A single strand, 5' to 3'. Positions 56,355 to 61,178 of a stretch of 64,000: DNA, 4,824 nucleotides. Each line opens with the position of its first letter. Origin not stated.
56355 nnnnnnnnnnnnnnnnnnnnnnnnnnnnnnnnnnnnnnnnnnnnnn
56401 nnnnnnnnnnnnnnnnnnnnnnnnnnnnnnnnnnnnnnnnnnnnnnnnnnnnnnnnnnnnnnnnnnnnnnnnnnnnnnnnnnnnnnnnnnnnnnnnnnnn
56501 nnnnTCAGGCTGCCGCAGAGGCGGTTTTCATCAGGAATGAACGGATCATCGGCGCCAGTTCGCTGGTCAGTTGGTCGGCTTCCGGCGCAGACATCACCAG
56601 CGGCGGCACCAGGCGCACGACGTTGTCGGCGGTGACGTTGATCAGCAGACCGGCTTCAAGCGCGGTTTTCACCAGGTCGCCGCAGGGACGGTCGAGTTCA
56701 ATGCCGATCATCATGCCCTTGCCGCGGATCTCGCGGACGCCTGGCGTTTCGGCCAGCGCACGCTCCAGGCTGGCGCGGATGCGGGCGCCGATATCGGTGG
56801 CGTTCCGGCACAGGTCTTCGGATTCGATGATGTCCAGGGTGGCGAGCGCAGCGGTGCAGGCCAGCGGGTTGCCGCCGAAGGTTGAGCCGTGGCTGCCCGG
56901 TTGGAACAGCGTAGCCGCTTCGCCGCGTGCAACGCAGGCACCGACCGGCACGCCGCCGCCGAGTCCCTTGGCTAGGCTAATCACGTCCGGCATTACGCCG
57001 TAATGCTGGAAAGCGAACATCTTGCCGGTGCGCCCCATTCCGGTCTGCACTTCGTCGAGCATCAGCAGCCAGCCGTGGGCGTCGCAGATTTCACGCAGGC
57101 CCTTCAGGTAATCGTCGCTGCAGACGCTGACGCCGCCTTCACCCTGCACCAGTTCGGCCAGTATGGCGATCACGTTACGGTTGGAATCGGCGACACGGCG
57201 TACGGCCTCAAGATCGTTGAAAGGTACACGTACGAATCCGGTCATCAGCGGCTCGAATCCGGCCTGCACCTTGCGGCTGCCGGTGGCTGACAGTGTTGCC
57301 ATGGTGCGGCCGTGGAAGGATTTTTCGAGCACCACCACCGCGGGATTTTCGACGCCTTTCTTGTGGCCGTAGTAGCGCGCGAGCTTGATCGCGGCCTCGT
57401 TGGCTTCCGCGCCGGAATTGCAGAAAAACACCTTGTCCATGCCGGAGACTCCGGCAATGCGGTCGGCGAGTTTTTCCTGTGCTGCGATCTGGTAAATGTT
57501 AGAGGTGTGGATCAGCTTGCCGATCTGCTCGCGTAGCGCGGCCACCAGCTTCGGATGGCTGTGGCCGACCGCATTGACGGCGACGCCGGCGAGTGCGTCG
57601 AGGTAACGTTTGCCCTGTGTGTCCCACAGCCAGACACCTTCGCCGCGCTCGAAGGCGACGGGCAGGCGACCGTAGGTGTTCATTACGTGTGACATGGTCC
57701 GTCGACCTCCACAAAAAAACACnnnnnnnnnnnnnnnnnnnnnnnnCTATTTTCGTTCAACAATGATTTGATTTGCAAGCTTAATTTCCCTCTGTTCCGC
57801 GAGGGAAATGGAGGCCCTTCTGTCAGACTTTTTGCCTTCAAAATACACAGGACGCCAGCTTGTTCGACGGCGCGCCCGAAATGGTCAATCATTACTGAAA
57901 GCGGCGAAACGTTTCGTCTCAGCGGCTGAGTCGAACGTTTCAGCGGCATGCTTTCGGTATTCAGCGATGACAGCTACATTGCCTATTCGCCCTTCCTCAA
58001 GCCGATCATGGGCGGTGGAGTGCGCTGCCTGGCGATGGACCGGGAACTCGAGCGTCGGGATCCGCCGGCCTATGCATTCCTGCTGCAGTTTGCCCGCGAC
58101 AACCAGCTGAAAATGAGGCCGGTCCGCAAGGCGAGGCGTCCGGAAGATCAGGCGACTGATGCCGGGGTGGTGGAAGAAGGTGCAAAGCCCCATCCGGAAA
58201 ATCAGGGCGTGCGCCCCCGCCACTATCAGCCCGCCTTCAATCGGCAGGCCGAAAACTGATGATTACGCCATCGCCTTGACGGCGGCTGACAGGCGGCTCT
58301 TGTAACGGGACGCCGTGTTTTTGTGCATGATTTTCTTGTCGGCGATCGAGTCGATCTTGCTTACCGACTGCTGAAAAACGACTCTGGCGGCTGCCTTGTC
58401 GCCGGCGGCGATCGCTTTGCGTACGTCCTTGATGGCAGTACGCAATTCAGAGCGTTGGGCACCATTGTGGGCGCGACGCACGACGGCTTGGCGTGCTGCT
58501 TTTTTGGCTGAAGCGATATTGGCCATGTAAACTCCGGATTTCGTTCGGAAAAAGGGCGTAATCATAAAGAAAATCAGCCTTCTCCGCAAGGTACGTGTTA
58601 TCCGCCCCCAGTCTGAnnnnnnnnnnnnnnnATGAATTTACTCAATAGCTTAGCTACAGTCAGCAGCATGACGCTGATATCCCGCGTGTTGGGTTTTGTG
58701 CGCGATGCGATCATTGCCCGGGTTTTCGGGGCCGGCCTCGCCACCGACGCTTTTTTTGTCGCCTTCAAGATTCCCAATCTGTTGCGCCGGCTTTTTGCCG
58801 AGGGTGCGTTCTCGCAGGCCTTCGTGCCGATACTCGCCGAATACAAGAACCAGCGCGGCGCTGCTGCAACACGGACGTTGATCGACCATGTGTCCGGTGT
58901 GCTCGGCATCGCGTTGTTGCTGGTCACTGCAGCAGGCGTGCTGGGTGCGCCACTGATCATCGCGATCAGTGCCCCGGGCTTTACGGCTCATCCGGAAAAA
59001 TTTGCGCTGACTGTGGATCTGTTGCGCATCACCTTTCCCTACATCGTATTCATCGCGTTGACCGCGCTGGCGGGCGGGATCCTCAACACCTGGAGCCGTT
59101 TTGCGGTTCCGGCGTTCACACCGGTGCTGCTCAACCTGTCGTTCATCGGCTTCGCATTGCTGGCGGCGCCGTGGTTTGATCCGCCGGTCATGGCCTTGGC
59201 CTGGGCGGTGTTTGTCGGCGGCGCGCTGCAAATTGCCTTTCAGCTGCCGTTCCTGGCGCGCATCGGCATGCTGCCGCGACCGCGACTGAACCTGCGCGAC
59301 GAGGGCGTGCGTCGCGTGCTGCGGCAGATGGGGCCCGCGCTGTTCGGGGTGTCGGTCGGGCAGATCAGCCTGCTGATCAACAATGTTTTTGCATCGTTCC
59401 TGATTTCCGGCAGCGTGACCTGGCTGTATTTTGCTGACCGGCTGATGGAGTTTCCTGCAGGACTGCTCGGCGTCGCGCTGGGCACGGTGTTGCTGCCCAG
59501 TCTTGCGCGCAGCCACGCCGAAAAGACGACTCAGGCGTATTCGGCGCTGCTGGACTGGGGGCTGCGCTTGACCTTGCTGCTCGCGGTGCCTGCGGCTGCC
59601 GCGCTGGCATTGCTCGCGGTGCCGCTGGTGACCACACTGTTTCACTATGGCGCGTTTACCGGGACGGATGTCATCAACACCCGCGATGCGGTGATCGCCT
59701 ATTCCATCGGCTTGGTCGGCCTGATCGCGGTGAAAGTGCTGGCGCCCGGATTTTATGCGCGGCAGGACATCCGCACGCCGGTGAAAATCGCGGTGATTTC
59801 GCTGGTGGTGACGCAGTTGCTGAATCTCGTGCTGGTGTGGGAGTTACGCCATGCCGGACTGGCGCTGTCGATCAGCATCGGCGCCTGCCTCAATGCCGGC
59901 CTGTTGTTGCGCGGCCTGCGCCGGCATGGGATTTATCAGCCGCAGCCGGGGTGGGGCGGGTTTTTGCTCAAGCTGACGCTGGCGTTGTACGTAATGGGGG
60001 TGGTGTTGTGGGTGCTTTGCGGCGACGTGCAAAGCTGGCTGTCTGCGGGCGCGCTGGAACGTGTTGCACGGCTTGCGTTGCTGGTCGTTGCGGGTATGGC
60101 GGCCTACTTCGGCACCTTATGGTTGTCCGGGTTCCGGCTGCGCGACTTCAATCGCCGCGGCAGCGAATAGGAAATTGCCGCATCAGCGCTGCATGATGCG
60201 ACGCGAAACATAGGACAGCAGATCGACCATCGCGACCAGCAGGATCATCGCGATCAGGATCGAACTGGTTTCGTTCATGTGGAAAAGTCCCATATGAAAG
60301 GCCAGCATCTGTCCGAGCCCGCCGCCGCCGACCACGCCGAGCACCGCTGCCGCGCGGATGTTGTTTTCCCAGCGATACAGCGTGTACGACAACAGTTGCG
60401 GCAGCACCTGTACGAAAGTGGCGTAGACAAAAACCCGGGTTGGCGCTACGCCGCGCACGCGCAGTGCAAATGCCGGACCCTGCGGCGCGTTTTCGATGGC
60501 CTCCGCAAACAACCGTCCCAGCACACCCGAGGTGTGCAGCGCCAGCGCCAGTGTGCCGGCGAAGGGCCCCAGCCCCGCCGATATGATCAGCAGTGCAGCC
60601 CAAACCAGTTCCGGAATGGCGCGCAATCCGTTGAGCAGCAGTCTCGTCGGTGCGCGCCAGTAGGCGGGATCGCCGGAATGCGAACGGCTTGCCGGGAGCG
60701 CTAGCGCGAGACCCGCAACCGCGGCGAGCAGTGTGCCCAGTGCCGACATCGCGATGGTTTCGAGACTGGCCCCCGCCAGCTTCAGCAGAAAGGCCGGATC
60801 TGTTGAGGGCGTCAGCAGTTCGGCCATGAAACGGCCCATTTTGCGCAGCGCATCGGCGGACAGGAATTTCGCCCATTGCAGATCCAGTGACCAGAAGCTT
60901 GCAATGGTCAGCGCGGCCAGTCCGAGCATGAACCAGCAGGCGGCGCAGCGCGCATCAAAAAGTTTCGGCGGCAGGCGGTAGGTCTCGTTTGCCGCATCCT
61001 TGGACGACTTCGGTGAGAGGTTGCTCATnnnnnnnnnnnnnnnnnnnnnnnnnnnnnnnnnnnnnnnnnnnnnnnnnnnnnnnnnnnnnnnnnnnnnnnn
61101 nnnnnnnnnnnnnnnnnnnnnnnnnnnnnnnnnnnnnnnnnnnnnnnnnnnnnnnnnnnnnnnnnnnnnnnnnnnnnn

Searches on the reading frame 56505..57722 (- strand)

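Call 29: search_protein_families(library=pfam, max_evalue=1e-8, proteins=[window:56505-57722:-])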
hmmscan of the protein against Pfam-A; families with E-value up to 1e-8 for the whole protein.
window:56505-57722:- (405 aa): 1 family
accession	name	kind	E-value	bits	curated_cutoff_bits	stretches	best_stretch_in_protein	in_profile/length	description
PF00202.27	Aminotran_3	-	2.5e-122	408.9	30.5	1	17-390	6-400/403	Aminotransferase class-III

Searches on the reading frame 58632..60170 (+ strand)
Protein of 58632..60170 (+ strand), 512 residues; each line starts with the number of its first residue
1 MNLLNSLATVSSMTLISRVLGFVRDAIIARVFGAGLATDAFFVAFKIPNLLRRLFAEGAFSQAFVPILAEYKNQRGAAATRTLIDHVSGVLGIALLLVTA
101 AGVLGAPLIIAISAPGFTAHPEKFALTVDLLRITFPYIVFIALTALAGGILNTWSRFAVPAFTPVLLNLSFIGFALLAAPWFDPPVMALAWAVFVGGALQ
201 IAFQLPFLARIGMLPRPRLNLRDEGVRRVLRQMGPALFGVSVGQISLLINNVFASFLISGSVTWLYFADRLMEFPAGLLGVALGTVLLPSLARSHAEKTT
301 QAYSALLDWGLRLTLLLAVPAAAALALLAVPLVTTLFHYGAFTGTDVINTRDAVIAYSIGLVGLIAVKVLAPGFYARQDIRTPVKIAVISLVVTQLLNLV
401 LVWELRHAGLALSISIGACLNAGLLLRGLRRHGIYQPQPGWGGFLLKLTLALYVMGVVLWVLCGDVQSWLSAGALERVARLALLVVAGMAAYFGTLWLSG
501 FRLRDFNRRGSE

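Call 59: search_protein_families(library=pfam, max_evalue=0.1, proteins=[window:58632-60170:+])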
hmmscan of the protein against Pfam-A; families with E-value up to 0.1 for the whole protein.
window:58632-60170:+ (512 aa): 1 family
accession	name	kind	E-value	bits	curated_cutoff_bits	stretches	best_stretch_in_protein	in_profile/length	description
PF03023.19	MurJ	-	2.9e-144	481.5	27.4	1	28-469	1-440/451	Lipid II flippase MurJ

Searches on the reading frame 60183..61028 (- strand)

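Call 59: search_protein_families(library=pfam, max_evalue=0.1, proteins=[window:60183-61028:-])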
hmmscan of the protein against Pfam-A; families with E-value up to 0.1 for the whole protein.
window:60183-61028:- (281 aa): 2 families
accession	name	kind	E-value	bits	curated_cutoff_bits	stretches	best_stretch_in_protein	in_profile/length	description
PF00528.27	BPD_transp_1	-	3.8e-11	43.5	26.4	1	126-280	18-179/184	Binding-protein-dependent transport system inner membrane component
PF11980.13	DUF3481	-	0.031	14.5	28.5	1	89-111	18-40/82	C-terminal domain of neuropilin glycoprotein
